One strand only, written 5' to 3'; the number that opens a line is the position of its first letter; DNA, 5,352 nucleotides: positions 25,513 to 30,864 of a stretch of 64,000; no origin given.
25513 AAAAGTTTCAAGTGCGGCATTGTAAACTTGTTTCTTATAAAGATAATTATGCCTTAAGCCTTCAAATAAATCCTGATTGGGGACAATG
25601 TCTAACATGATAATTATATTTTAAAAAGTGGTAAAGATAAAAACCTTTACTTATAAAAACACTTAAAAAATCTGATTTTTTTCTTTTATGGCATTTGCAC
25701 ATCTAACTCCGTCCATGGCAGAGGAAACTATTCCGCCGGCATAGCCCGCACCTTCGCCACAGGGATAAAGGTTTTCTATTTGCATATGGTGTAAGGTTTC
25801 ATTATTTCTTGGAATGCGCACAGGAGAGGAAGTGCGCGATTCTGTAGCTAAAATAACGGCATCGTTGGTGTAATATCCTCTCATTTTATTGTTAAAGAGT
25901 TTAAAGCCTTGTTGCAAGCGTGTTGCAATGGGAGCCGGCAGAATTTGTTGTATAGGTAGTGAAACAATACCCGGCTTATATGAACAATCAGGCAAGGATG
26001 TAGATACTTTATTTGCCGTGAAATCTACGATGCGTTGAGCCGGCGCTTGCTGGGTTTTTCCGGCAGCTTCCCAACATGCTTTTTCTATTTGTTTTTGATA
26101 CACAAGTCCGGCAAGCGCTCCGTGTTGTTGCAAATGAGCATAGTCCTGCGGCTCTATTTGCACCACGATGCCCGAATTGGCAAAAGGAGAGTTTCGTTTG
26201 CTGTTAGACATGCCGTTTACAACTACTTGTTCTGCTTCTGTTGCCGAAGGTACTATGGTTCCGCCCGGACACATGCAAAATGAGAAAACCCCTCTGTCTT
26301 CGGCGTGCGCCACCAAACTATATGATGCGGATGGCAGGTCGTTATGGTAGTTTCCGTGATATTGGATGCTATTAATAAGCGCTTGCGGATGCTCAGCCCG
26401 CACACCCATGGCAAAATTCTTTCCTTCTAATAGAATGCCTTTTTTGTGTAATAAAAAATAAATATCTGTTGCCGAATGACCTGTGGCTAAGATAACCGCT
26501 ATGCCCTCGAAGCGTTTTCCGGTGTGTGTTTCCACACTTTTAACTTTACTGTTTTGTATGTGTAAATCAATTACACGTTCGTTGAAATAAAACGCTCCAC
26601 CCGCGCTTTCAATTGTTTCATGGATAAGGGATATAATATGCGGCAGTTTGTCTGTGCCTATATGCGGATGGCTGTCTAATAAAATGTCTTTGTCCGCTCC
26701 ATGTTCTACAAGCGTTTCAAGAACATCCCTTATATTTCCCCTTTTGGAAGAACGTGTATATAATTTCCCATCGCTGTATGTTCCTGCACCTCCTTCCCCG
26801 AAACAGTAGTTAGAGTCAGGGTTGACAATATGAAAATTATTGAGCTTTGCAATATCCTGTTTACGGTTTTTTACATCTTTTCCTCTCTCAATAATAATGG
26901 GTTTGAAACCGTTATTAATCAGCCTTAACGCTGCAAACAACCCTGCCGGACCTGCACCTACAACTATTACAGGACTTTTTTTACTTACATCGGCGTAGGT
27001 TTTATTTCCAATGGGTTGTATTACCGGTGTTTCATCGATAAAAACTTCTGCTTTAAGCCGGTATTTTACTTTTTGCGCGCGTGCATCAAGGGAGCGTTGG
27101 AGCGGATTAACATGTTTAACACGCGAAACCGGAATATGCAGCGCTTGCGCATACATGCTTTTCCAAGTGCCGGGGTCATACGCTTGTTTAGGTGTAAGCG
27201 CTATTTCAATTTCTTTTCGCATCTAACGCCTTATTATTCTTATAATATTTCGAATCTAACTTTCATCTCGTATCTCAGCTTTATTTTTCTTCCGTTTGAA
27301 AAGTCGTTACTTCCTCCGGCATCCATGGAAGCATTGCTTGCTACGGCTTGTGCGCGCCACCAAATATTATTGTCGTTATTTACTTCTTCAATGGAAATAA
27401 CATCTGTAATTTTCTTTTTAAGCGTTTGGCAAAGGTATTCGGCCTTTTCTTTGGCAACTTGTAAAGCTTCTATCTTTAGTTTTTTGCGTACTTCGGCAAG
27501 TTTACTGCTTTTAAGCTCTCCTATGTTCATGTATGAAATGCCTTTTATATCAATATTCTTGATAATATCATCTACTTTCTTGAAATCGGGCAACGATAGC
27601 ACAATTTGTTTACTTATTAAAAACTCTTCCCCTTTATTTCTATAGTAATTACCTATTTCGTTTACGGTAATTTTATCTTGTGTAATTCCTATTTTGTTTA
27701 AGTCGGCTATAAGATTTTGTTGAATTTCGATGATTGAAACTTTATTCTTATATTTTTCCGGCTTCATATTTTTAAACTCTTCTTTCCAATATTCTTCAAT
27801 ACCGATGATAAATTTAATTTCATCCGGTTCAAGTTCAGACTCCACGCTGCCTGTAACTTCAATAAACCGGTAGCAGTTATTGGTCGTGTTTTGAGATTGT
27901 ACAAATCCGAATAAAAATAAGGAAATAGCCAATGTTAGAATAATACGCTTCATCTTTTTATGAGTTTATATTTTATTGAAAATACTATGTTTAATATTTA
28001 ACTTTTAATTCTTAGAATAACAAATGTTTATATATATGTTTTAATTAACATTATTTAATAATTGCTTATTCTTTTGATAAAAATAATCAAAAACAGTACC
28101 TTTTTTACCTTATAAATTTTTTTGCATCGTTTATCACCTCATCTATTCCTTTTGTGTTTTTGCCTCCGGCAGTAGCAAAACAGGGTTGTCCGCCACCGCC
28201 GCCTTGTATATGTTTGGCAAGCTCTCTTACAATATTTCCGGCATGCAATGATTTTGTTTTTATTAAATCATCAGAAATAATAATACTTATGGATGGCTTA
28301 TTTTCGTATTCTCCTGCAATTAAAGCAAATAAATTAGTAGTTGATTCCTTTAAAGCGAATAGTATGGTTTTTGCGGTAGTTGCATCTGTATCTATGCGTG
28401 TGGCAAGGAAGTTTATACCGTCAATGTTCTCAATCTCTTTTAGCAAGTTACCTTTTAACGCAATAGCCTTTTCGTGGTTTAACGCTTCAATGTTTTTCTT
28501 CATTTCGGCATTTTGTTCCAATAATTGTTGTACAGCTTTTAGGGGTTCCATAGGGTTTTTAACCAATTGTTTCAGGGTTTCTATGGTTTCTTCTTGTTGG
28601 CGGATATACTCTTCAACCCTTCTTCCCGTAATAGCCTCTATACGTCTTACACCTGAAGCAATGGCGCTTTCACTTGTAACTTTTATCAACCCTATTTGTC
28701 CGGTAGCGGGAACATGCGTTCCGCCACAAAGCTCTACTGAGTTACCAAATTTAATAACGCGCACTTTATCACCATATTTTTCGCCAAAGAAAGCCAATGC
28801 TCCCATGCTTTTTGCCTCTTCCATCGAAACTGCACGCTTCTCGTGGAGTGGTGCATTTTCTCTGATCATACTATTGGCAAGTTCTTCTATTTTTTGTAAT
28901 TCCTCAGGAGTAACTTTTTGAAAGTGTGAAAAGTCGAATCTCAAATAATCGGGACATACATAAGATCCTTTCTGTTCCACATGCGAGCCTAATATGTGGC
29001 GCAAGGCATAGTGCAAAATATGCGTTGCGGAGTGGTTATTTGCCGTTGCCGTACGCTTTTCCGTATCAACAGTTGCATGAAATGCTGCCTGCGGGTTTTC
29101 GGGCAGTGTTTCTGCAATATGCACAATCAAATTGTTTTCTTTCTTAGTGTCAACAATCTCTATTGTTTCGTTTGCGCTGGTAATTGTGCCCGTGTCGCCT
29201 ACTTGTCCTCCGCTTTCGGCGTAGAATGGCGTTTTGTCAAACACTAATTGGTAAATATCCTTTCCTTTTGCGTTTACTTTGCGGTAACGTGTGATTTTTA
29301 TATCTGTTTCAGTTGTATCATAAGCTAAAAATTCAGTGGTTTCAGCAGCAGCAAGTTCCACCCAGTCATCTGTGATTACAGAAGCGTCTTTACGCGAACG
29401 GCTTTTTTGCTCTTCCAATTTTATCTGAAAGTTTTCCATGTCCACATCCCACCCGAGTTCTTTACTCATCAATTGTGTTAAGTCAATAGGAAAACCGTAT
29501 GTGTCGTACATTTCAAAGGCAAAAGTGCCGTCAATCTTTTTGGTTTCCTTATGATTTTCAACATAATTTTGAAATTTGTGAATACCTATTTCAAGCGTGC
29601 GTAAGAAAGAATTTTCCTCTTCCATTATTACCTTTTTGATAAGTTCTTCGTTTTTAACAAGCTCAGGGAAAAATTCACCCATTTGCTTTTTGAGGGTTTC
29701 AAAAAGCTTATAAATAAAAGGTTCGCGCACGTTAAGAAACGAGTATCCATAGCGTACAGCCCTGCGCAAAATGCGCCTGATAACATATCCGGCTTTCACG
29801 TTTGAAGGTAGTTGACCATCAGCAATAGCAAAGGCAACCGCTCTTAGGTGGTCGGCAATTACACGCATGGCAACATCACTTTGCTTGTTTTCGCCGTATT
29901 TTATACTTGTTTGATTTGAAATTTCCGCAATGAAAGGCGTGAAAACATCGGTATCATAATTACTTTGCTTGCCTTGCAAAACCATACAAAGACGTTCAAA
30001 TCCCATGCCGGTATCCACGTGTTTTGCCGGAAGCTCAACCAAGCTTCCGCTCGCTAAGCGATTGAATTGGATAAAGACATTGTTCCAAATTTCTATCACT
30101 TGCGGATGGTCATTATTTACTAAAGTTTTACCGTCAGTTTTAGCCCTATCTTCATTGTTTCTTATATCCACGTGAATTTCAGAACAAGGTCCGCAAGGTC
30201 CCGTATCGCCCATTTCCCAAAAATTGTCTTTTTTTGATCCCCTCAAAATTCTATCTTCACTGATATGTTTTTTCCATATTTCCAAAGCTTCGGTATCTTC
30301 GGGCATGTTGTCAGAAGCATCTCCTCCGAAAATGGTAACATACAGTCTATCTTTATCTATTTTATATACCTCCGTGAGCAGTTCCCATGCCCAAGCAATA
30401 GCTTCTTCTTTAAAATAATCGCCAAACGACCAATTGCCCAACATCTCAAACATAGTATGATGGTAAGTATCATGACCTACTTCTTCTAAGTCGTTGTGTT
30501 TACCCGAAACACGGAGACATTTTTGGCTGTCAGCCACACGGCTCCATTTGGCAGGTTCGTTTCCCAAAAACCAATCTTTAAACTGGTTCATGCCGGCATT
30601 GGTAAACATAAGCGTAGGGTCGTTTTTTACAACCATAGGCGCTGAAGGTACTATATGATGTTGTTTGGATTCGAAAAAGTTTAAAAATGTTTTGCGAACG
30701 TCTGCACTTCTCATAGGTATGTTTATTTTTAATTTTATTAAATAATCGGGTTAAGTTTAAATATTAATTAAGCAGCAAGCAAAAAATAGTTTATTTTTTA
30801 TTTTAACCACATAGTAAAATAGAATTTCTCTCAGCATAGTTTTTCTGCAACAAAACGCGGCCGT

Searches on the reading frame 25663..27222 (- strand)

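Call 62: search_protein_families(library=pfam, proteins=[window:25663-27222:-], max_evalue=0.000001)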
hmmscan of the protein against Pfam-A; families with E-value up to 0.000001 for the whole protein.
window:25663-27222:- (519 aa): 6 families
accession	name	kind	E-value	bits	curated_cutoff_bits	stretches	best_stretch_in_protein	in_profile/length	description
PF21688.3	FAD-depend_C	-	2.1e-71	240.6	27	1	269-464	1-197/197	FAD-dependent protein, C-terminal domain-like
PF01266.30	DAO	-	5.2e-10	39.8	27.9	0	201-254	156-209/353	FAD dependent oxidoreductase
PF03486.20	HI0933_like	-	1.4e-09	38.2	50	1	85-250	3-165/244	HI0933-like protein Rossmann domain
PF01134.28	GIDA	-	5.2e-08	32.8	22.1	0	213-256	114-151/391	Glucose inhibited division protein A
PF07992.20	Pyr_redox_2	-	5.4e-08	33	26.1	0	85-252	3-112/291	Pyridine nucleotide-disulphide oxidoreductase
PF00890.30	FAD_binding_2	-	1.8e-07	31.2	20.4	0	85-116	2-33/414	FAD binding domain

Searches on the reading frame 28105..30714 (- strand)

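Call 62: search_protein_families(library=pfam, proteins=[window:28105-30714:-], max_evalue=0.000001)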
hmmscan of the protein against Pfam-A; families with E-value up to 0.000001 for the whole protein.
window:28105-30714:- (869 aa): 3 families
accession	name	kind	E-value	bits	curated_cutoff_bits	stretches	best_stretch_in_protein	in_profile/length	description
PF01411.24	tRNA-synt_2c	-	9.9e-202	671.8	30.3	1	5-542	1-539/552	tRNA synthetases class II (A)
PF07973.19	tRNA_SAD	-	5.2e-18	65.2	24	1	651-693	1-44/44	Threonyl and Alanyl tRNA synthetase second additional domain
PF02272.25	DHHA1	-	5.9e-10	40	25.9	1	767-868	2-100/102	DHHA1 domain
